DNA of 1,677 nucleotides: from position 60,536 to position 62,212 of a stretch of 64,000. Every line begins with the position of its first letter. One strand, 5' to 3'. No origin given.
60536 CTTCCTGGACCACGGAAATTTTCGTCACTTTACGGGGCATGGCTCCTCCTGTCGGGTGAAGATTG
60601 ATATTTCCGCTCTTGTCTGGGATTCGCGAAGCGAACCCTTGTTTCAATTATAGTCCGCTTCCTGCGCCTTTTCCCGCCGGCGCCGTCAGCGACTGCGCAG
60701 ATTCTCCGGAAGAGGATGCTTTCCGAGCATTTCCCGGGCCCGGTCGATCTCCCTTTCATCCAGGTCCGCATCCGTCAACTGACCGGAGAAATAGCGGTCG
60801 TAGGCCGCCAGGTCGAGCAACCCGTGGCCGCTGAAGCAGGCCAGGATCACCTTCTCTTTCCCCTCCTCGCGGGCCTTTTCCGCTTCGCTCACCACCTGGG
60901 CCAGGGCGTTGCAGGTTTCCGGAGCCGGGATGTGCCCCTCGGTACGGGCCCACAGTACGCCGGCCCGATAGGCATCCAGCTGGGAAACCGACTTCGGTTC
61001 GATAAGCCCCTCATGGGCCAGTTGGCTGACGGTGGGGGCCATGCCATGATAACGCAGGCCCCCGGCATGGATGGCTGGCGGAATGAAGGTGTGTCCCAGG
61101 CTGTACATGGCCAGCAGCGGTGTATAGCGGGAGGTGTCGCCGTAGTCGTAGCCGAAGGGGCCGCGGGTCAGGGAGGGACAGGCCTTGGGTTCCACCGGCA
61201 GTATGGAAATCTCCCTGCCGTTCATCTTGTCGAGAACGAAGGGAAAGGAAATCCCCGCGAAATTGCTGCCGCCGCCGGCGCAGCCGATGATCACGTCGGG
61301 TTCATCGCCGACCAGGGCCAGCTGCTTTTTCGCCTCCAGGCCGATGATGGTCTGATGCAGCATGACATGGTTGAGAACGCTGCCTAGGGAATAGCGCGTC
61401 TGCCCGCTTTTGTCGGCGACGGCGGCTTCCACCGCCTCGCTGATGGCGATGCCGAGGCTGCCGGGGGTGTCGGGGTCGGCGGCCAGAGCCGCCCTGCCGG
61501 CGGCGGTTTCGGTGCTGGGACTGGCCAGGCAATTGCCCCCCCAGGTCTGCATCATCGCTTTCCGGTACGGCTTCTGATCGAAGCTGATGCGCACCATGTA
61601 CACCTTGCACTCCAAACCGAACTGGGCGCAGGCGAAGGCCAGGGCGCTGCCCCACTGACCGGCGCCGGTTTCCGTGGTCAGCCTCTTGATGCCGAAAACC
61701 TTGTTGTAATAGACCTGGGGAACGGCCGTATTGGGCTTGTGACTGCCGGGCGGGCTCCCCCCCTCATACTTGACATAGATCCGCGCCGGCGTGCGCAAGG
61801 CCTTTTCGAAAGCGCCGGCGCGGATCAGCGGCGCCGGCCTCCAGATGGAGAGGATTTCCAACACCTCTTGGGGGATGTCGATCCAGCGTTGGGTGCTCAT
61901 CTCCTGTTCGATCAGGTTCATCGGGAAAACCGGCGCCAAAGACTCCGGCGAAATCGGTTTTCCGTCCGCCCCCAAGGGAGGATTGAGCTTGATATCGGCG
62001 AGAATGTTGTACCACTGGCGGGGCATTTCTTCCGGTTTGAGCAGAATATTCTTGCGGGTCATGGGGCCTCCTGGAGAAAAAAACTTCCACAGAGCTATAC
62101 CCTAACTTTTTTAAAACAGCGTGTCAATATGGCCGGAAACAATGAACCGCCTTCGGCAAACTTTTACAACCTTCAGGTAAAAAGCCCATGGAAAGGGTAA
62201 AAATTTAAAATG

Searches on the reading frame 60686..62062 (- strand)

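Call 10: search_protein_families(library=ncbifam, proteins=[window:60686-62062:-])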
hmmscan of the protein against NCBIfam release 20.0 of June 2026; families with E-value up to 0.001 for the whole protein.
window:60686-62062:- (458 aa): 14 families
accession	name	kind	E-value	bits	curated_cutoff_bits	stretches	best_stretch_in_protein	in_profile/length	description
NF009057.0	PRK12391.1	equivalog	7.9e-208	690.4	366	1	3-439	3-440/441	TrpB-like pyridoxal phosphate-dependent enzyme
TIGR01415.1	trpB_rel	hypoth_equivalog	1.4e-182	607.1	518.85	1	13-426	1-417/419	TrpB-like pyridoxal phosphate-dependent enzyme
NF010376.0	PRK13803.1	equivalog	2.5e-42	145.5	819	1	75-426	259-596/600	bifunctional phosphoribosylanthranilate isomerase/tryptophan synthase subunit beta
TIGR00263.1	trpB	equivalog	2.3e-39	135.6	392.45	1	75-419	49-379/385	tryptophan synthase subunit beta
NF010375.0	PRK13802.1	equivalog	3.6e-28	98.1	1386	1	73-434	323-681/695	bifunctional indole-3-glycerol phosphate synthase/tryptophan synthase subunit beta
NF004996.0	PRK06381.1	equivalog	3.2e-10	39.5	266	1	77-159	16-96/319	threonine synthase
NF006050.0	PRK08197.1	equivalog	1.8e-08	33.6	303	1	77-156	81-158/406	threonine synthase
NF040741.1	ornith_OrtB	equivalog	1.9e-06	26.6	550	1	92-164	81-150/464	2-amino-4-oxopentanoate thiolase subunit OrtB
NF006390.0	PRK08639.1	equivalog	3e-06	26.5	421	0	60-167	9-114/418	threonine ammonia-lyase IlvA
TIGR01139.1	cysK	equivalog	1.7e-05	24.2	350.95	0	89-301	17-207/298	cysteine synthase A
NF006094.0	PRK08246.1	subfamily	2.1e-05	24.1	331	0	72-300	19-208/310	serine/threonine dehydratase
TIGR01136.1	cysKM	subfamily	2.6e-05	23.7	344.15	0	78-195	9-123/299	cysteine synthase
TIGR02079.1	THD1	equivalog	0.00014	20.8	440.55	0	72-167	12-105/410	threonine ammonia-lyase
NF008735.0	PRK11761.1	equivalog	0.00026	20.3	413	0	77-187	13-121/296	cysteine synthase CysM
